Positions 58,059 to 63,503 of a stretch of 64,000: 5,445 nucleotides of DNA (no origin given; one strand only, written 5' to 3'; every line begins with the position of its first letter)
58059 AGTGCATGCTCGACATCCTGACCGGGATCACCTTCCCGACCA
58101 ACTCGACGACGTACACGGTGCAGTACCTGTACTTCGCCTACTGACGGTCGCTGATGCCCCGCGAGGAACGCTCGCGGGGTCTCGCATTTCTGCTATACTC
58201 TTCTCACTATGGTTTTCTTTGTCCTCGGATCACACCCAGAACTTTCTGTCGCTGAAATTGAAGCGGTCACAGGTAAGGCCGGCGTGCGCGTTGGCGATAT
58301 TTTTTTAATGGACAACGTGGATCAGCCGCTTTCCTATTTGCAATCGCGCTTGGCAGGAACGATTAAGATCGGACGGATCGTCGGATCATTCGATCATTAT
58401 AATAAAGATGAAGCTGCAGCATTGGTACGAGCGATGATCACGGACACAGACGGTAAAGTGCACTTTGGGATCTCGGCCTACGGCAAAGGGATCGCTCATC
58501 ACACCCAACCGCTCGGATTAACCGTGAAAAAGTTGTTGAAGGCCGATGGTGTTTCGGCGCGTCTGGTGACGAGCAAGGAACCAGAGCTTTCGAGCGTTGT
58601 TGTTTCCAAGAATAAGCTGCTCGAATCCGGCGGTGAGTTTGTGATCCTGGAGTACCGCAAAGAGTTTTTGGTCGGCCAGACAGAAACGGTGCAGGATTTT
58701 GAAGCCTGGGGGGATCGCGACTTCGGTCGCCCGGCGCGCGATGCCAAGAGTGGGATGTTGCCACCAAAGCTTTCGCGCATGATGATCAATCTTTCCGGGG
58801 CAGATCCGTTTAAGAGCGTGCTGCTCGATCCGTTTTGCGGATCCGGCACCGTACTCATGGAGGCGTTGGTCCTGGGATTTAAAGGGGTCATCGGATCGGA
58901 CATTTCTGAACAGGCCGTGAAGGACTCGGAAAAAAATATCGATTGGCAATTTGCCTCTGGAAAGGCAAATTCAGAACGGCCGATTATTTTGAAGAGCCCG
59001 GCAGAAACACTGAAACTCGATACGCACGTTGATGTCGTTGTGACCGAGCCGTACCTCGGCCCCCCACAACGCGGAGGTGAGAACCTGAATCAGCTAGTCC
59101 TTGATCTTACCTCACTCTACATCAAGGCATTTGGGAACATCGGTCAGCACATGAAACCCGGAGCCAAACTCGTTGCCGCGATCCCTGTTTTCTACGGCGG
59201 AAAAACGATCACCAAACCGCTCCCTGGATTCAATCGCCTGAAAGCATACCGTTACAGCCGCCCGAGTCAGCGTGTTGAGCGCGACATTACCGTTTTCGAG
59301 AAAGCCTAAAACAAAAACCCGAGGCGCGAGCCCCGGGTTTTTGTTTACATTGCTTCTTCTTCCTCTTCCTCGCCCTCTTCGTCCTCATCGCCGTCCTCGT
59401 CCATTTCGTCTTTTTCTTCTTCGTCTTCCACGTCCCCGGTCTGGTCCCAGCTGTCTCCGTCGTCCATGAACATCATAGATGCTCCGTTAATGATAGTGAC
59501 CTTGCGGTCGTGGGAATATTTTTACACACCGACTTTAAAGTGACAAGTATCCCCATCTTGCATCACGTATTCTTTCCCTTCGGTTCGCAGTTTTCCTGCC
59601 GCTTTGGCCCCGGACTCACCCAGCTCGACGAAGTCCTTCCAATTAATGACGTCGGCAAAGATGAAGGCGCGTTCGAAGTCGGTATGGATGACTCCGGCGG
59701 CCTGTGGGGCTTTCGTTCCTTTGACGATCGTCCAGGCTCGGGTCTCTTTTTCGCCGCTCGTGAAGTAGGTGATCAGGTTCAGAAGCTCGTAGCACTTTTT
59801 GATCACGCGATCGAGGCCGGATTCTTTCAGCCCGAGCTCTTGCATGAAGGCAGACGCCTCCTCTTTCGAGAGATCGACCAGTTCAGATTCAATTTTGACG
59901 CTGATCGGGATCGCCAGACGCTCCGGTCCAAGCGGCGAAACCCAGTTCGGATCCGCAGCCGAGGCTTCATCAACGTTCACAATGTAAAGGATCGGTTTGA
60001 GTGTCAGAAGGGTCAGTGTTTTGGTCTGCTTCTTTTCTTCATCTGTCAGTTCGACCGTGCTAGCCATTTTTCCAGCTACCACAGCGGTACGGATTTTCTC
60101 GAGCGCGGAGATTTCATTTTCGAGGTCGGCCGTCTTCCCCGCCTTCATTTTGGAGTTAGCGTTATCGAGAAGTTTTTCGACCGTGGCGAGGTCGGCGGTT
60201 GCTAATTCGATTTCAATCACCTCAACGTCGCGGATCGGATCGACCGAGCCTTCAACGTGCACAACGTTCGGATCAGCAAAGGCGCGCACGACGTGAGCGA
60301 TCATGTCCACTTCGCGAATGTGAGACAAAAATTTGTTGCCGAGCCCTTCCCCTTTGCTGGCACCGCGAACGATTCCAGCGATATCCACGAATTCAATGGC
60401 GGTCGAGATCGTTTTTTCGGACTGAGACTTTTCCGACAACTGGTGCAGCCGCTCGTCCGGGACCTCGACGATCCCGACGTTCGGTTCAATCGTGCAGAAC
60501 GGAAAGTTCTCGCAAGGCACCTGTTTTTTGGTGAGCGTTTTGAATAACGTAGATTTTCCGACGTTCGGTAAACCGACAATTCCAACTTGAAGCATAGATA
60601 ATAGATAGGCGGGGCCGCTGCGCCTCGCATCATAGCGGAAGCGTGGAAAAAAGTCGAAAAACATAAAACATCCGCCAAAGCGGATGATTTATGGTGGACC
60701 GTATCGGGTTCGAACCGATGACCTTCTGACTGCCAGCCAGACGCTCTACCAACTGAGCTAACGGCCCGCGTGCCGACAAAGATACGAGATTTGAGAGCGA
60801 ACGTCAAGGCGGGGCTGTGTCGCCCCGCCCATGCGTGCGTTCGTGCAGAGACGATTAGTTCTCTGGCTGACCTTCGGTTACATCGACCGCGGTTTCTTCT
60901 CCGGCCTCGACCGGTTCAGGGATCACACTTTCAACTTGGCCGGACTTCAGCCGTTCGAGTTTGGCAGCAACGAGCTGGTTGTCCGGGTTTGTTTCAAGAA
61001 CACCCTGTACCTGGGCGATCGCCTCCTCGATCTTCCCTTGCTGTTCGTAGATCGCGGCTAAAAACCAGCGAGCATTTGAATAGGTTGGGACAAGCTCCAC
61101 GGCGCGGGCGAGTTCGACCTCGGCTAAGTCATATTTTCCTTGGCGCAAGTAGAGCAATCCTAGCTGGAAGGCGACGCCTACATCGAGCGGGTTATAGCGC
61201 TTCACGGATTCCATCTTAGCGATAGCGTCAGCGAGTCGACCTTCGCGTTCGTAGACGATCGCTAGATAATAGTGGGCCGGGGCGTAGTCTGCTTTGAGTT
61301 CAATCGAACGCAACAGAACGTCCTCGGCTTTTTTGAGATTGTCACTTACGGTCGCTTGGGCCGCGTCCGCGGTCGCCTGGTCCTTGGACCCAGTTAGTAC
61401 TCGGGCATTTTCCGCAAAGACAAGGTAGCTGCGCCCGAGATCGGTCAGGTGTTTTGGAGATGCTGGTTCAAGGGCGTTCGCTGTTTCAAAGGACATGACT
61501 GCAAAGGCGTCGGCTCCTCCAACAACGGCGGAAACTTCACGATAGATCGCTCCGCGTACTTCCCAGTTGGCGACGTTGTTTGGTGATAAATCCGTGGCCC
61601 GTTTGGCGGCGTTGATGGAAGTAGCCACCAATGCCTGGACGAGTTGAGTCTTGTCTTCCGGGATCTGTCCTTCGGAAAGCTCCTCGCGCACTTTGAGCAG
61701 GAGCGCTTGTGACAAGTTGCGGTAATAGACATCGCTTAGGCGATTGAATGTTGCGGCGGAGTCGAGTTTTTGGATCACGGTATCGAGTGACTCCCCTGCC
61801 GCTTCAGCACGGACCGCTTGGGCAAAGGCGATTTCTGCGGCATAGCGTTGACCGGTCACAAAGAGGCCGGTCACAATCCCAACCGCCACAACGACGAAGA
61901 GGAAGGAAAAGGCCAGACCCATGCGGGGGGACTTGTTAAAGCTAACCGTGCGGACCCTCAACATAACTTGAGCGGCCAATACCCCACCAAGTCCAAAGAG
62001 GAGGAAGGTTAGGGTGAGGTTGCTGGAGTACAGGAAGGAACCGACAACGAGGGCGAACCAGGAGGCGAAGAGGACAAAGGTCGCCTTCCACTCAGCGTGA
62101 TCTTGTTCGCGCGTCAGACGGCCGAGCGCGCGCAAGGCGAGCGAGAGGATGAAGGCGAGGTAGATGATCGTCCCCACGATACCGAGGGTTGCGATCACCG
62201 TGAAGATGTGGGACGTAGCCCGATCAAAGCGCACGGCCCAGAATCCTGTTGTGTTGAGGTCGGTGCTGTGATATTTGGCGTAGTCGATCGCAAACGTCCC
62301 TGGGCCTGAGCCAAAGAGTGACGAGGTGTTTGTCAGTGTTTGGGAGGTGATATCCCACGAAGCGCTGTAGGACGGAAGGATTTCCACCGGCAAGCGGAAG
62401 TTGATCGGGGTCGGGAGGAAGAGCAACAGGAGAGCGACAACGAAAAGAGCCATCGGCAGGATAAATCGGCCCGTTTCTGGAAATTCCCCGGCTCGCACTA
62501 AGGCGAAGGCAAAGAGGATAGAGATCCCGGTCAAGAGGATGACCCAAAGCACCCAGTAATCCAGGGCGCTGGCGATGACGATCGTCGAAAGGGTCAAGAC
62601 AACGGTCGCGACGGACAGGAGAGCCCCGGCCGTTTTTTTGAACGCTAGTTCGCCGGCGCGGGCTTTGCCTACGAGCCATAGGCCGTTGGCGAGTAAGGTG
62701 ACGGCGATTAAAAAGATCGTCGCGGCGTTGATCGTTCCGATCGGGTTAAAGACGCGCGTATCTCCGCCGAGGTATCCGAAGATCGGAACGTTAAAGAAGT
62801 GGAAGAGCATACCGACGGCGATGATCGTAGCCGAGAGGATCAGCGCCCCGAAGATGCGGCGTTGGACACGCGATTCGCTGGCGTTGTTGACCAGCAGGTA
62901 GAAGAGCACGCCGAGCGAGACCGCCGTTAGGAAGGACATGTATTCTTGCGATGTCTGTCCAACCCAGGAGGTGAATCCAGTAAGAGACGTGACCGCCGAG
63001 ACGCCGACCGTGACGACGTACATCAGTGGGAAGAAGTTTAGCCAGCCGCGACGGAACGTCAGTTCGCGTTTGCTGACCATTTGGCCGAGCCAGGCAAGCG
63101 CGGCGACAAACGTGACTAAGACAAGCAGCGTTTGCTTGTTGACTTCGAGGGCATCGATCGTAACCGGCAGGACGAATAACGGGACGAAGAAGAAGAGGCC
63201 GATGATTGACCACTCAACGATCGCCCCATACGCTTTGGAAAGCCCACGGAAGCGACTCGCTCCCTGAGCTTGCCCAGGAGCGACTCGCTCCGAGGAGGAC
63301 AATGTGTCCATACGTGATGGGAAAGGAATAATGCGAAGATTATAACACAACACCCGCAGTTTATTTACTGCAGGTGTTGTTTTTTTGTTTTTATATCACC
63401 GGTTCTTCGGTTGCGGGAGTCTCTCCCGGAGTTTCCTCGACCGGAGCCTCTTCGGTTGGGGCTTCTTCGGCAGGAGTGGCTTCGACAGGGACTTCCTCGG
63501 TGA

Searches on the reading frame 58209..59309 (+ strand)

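Call 32: search_protein_families(library=pfam, proteins=[window:58209-59309:+], max_evalue=0.001)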
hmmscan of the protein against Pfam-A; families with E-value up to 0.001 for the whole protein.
window:58209-59309:+ (366 aa): 5 families
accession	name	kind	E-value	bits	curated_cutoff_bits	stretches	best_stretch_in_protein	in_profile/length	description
PF01170.24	UPF0020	-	3.2e-10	40.5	22.3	1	178-244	6-96/197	RMKL-like, methyltransferase domain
PF13847.12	Methyltransf_31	-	1.4e-06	28.5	27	1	204-324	6-110/145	Methyltransferase domain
PF01555.25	N6_N4_Mtase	-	2.4e-06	28.1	26.7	1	184-241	166-220/221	DNA methylase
PF06325.19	PrmA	-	4.6e-05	23.5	22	1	203-279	164-232/296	Ribosomal protein L11 methyltransferase (PrmA)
PF03602.21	Cons_hypoth95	-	7.5e-05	22.9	24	1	203-288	43-124/182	Conserved hypothetical protein 95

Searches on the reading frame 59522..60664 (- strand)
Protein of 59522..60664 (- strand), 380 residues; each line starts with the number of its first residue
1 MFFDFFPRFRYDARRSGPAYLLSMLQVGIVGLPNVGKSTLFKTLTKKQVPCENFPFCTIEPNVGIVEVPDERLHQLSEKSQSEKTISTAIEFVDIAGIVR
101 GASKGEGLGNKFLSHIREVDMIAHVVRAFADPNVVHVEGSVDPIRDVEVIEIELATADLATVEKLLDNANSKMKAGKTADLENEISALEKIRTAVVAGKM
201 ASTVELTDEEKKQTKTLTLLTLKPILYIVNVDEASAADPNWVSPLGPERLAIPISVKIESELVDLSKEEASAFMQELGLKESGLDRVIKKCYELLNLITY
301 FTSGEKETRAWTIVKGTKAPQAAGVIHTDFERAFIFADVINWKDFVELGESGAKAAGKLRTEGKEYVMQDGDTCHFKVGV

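Call 32: search_protein_families(library=pfam, proteins=[window:59522-60664:-], max_evalue=0.001)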
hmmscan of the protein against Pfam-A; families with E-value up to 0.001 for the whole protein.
window:59522-60664:- (380 aa): 3 families
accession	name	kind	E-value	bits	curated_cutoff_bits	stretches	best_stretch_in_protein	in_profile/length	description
PF06071.19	YchF-GTPase_C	-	1.8e-35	121.3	27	1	297-378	1-83/84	Protein of unknown function (DUF933)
PF01926.29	MMR_HSR1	-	3.9e-22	78.9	21.9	1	26-132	1-86/113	50S ribosome-binding GTPase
PF02421.24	FeoB_N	-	1.5e-07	31.5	27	1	26-72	2-48/156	Ferrous iron transport protein B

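Call 49: find_encoding_contigs(protein=window:59522-60664:-, flank=10000, max_places=2)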
Protein window:59522-60664:- (380 aa): 1 contig read that carries it; 1 place shown.
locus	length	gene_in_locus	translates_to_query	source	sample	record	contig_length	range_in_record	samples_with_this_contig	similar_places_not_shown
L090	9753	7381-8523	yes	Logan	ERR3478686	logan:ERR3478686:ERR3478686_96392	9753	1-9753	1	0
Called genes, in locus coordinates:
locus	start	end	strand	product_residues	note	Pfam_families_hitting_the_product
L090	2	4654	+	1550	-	?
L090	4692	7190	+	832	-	PF13431:TPR_17 (faint), PF07719:TPR_2 (faint), PF13424:TPR_12 (faint), PF13428:TPR_14 (faint), PF13181:TPR_8 (faint), PF00515:TPR_1 (faint), PF13432:TPR_16, PF14559:TPR_19, +2 more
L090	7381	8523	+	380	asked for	PF01926:MMR_HSR1, PF02421:FeoB_N (weak), PF06071:YchF-GTPase_C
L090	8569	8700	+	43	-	-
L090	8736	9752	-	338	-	?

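Call 57: search_protein_families(library=pfam, proteins=[L090:2-4654:+], max_evalue=0.001)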
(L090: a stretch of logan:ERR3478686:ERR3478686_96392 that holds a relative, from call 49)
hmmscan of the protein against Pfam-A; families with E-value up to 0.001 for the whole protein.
L090:2-4654:+ (1550 aa): 0 families

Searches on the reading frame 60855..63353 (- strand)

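Call 8: search_protein_families(library=pfam, proteins=[window:60855-63353:-], max_evalue=0.001)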
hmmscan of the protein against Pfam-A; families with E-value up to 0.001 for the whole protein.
window:60855-63353:- (832 aa): 13 families
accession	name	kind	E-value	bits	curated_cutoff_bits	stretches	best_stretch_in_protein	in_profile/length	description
PF13431.12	TPR_17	-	3e-13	49.3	24.4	0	680-711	2-33/34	Tetratricopeptide repeat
PF14559.12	TPR_19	-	7.8e-13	49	25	1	736-801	2-67/68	Tetratricopeptide repeat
PF07719.23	TPR_2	-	1.4e-11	44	27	0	728-757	4-33/34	Tetratricopeptide repeat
PF13432.12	TPR_16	-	1.6e-09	38.4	32.7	1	730-791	2-63/65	Tetratricopeptide repeat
PF13414.12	TPR_11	-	7.4e-09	35.6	26.8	1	732-773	1-42/42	TPR repeat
PF00515.34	TPR_1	-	1.4e-07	31.5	27.8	0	730-758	6-34/34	Tetratricopeptide repeat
PF13428.12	TPR_14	-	2.9e-07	30.9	23.5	0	760-798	2-40/44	Tetratricopeptide repeat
PF13424.12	TPR_12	-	1.1e-06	29.2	30.1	1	729-787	6-73/77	Tetratricopeptide repeat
PF13181.12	TPR_8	-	1.8e-06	28.1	25.7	0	729-754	5-30/34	Tetratricopeptide repeat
PF13174.12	TPR_6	-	3.6e-06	27.7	26.3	0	693-722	2-31/33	Tetratricopeptide repeat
PF13176.12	TPR_7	-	0.00025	21.3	27.9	0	697-724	5-34/36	Tetratricopeptide repeat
PF13371.12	TPR_9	-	0.00031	21.1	35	0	699-757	3-61/73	Tetratricopeptide repeat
PF12895.13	ANAPC3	-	0.0005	20.7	27.2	0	727-782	25-79/82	Anaphase-promoting complex, cyclosome, subunit 3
